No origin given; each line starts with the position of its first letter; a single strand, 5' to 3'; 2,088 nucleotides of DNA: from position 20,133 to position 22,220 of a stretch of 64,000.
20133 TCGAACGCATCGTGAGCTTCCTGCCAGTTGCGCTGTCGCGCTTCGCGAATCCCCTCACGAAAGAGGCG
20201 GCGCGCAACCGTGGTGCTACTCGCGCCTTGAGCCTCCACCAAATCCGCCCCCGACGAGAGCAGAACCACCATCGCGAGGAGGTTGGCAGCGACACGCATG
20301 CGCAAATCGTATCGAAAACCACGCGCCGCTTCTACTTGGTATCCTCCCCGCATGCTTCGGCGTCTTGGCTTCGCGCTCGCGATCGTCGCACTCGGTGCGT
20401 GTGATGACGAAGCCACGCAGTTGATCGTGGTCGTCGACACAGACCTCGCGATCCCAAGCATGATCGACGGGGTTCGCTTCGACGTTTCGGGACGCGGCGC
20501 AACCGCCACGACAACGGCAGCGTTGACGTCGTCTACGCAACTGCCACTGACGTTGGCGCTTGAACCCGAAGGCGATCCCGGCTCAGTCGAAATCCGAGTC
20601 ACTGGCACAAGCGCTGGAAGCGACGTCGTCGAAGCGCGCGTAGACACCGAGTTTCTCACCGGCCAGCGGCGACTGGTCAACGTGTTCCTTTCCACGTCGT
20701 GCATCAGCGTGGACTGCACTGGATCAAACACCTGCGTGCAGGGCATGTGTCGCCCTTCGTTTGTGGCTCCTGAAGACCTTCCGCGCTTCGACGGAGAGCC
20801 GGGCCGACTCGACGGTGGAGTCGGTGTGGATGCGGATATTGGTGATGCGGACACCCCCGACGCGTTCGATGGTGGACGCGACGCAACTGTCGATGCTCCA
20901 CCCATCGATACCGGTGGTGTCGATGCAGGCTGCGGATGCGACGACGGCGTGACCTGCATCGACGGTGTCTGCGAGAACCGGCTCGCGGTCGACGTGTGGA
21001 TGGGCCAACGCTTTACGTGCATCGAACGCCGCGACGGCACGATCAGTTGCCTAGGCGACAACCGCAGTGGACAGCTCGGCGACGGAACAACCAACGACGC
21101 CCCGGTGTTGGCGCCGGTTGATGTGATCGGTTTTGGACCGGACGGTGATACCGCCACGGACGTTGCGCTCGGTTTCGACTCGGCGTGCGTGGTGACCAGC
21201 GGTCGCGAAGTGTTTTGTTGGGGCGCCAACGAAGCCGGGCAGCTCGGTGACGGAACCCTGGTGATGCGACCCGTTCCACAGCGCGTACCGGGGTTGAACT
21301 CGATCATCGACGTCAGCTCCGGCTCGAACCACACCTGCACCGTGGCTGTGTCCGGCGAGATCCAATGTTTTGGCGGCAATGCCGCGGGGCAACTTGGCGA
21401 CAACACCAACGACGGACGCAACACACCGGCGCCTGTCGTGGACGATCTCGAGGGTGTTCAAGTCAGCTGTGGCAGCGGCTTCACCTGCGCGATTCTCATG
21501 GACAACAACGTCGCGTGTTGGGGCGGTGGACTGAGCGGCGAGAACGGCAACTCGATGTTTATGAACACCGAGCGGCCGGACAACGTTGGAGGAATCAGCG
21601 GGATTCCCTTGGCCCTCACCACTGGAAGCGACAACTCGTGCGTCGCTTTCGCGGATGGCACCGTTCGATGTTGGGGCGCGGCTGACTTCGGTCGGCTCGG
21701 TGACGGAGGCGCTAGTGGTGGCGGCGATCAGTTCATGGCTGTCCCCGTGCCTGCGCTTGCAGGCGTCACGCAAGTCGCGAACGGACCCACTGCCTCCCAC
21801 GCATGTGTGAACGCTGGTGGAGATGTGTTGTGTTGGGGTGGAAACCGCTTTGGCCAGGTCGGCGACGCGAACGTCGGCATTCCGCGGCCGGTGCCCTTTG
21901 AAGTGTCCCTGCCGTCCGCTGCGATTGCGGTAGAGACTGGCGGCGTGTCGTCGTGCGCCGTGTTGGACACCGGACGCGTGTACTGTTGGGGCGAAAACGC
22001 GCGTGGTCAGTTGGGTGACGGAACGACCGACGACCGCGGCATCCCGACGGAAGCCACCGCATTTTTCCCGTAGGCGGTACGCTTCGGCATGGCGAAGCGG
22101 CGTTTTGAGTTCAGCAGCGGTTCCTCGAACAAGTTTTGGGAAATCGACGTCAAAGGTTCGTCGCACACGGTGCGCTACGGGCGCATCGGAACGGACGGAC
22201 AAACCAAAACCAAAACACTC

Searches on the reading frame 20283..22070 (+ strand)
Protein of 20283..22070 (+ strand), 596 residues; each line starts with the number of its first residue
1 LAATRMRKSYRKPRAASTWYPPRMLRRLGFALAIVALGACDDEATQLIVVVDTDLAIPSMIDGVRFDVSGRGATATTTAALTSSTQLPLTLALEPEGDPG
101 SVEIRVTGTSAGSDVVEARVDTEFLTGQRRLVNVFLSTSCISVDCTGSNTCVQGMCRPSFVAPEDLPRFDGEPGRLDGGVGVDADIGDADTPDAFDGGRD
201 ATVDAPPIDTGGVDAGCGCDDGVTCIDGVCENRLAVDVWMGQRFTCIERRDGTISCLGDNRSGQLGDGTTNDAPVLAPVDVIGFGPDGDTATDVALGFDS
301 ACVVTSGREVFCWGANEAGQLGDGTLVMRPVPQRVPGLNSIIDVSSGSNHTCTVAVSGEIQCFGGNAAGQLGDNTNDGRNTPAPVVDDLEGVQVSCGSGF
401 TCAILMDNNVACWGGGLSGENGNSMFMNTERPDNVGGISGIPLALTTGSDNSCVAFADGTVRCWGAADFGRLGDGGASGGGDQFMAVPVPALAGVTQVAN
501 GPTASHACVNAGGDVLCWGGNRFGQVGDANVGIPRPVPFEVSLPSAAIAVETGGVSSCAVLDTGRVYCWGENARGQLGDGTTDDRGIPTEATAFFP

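Call 78: search_protein_families(library=pfam, proteins=[window:20283-22070:+], max_evalue=0.001)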
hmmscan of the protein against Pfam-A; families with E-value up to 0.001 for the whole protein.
window:20283-22070:+ (596 aa): 4 families
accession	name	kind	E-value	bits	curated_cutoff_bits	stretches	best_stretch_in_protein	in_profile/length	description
PF25390.1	WD40_RLD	-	8.7e-61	206.7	150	2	233-475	90-333/363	RCC1-like domain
PF00415.24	RCC1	-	2.6e-41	140.4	21.7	4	309-353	3-49/50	Regulator of chromosome condensation (RCC1) repeat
PF13540.12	RCC1_2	-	1.7e-36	123.6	22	4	549-576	3-30/30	Regulator of chromosome condensation (RCC1) repeat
PF25384.1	Alsin_RLD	-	0.00018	21.4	100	0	309-376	243-312/405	Alsin RCC1-like domain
